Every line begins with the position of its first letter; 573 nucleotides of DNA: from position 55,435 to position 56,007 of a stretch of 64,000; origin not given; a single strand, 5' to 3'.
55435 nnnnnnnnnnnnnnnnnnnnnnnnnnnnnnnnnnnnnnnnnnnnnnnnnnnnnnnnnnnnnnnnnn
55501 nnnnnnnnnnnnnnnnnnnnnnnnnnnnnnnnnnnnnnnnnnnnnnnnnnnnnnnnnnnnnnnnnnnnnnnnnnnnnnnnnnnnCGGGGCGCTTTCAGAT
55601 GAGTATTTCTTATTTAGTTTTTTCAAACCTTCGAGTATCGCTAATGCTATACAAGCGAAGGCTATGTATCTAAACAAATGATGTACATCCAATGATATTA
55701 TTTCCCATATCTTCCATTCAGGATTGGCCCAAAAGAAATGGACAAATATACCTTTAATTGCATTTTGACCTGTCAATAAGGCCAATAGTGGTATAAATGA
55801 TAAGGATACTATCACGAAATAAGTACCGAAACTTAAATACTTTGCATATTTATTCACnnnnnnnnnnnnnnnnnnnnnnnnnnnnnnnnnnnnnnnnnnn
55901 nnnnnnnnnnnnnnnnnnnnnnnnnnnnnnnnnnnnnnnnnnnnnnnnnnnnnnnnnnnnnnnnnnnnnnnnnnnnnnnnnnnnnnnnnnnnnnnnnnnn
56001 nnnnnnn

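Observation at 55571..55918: Antisense membrane-protein cassette wedged between sufC and sufB, with its promoter overlapping the sufB start codon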

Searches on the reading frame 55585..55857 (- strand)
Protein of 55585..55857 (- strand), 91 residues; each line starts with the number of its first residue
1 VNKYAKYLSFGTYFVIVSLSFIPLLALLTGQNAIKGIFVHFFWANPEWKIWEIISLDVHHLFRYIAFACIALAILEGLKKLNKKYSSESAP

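Call 7: search_protein_families(library=pfam, max_evalue=1, proteins=[window:55585-55857:-])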
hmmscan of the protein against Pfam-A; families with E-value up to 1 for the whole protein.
seq(91 aa): 0 families

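Call 8: find_homologous_proteins(query=window:55585-55857:-, max_evalue=0.01)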
Query seq(91 aa) (91 aa): 1 proteins with E <= 0.01 among 3 candidates.
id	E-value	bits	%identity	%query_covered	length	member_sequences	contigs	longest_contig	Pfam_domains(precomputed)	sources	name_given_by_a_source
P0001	2.2e-53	196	99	100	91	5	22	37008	-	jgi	-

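Call 10: find_encoding_contigs(protein=P0001, flank=6000, max_places=10)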
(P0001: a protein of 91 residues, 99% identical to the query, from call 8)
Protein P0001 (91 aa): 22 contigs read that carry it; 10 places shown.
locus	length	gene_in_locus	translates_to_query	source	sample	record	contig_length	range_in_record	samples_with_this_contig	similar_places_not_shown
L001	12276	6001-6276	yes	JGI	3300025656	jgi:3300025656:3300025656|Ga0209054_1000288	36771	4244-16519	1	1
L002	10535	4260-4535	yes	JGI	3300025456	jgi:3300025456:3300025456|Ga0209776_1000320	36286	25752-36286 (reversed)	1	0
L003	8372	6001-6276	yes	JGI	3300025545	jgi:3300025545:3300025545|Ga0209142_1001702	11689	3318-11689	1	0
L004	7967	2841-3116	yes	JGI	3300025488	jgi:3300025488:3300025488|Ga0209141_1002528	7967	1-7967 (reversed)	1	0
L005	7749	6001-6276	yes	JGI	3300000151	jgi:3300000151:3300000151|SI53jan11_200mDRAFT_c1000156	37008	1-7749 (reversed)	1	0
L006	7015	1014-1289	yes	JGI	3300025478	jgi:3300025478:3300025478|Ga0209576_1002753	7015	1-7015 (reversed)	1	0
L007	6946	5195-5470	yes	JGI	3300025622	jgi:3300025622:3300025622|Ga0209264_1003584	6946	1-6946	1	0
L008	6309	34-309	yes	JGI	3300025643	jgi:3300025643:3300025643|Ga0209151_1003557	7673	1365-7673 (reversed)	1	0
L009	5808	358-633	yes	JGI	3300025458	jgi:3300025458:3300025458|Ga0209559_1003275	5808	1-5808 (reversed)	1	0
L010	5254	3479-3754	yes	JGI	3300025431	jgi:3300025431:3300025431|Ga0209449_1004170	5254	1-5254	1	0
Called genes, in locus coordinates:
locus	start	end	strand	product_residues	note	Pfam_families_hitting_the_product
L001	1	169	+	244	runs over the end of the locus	PF00687:Ribosomal_L1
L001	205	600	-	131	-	PF02082:Rrf2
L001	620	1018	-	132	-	PF01592:NifU_N (weak)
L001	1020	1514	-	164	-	PF07884:VKOR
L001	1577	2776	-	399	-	PF00266:Aminotran_5, PF00155:Aminotran_1_2 (weak)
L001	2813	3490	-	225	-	PF01458:SUFBD_core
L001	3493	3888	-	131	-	-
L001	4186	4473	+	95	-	-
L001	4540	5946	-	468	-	PF19295:SufBD_N, PF01458:SUFBD_core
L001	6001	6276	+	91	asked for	-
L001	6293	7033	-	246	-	PF00005:ABC_tran (weak), PF13304:AAA_21 (faint)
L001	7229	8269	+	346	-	PF01795:Methyltransf_5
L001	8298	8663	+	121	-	-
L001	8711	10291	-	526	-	PF07963:N_methyl (weak)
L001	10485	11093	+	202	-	PF21176:RecR_HhH, PF13662:Toprim_4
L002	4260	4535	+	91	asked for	-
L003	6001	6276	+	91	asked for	-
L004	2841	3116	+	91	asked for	-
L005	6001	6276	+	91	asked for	-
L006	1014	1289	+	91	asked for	-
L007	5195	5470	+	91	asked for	-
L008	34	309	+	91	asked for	-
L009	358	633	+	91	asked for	-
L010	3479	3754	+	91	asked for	-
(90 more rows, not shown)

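Call 11: list_cluster_members(proteins=[P0001])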
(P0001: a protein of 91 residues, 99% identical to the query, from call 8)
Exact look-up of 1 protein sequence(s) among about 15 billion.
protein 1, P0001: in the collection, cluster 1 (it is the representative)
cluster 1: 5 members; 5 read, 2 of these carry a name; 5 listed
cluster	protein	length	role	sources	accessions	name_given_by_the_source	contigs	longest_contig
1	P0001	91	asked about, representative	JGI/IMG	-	-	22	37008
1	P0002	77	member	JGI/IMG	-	hypothetical protein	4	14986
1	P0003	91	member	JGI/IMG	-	hypothetical protein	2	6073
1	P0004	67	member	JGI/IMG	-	-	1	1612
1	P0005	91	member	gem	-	-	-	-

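Call 20: search_protein_representatives(protein=window:55585-55857:-)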
Query: 91 residues. Proteins with E-value up to 0.001 (for the whole library): 2; up to 1e-10: 2; up to 1e-30: 1. The best 2 are listed.
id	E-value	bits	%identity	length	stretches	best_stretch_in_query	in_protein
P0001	6.9e-54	196.1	99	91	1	1-91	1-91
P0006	4.1e-15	72.1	56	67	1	3-59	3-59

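Call 22: find_encoding_contigs(protein=P0006, flank=8000, max_places=10)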
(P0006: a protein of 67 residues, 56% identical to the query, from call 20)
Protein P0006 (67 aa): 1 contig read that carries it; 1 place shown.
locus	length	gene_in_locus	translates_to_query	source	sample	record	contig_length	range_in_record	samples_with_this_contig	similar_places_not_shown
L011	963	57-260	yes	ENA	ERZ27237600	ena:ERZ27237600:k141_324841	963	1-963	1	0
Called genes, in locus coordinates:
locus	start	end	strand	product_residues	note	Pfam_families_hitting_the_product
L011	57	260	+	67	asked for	-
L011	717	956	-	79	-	PF01037:AsnC_trans_reg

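Call 27: find_related_loci(query=A2, collection=genome_contigs, flank=8000)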
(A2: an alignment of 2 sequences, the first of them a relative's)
Query A2 (91 aa) in genome_contigs; peptide patterns used: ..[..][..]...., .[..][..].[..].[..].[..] (x = any residue, [..] = any of these).
49 stretches matched a pattern, but none encodes a relative of the query by tblastn (E <= 1e-3).

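Call 28: find_related_loci(query=A2, collection=viral_contigs, flank=8000)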
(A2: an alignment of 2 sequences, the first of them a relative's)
Query A2 (91 aa) in viral_contigs; peptide patterns used: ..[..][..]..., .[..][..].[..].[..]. (x = any residue, [..] = any of these).
86 stretches matched a pattern, but none encodes a relative of the query by tblastn (E <= 1e-3).

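Call 47: search_protein_families(library=phrogs, max_evalue=0.1, proteins=[window:55585-55857:-])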
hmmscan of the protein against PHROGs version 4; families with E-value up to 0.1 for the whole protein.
seq(91 aa): 0 families

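Call 48: search_protein_families(library=padloc, max_evalue=0.1, proteins=[window:55585-55857:-])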
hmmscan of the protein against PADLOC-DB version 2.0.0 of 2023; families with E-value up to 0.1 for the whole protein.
seq(91 aa): 0 families

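Call 49: find_related_loci(query=A2, collection=metagenome_contigs, flank=6000)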
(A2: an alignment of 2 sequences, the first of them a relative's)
Query A2 (91 aa) in metagenome_contigs; peptide patterns used: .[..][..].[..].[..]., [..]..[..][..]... (x = any residue, [..] = any of these).
599 stretches matched a pattern, but none encodes a relative of the query by tblastn (E <= 1e-3).

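Call 59: predict_structure(alignment_id=A2)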
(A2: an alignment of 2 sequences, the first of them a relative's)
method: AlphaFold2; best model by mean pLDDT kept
length: 91 residues; sequences in the alignment: 2
mean_pLDDT: 62.8   pTM: 0.31
mean pLDDT of the five models: 62.8, 60.2, 59.9, 58.2, 57.5
residues with pLDDT >= 90: 0; 70-90: 16; 50-70: 67; < 50: 8
segments of 3 or more residues with pLDDT < 50: 1-4, 6-8
pLDDT, mean of each block of 10 residues (from residue 1): 49 61 64 64 61 59 68 77 64 50
secondary structure, 60 per line:
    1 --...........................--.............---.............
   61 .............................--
elements in order: H3-29 H32-44 H48-89

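Call 66: search_dna_similar(query=window:55585-55857:-, collection=phages, mode=protein, max_evalue=0.01)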
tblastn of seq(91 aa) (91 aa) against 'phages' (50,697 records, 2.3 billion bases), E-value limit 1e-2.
No match.

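Call 72: search_protein_families(library=ncbifam, max_evalue=0.1, proteins=[window:55585-55857:-])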
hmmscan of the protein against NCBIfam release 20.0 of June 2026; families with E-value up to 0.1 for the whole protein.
seq(91 aa): 0 families

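Call 73: search_solved_structures(query=A2, max_evalue=1)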
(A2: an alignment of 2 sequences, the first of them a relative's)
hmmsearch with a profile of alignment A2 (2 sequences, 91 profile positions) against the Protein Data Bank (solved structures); distinct sequences matched with E-value up to 1: 0.
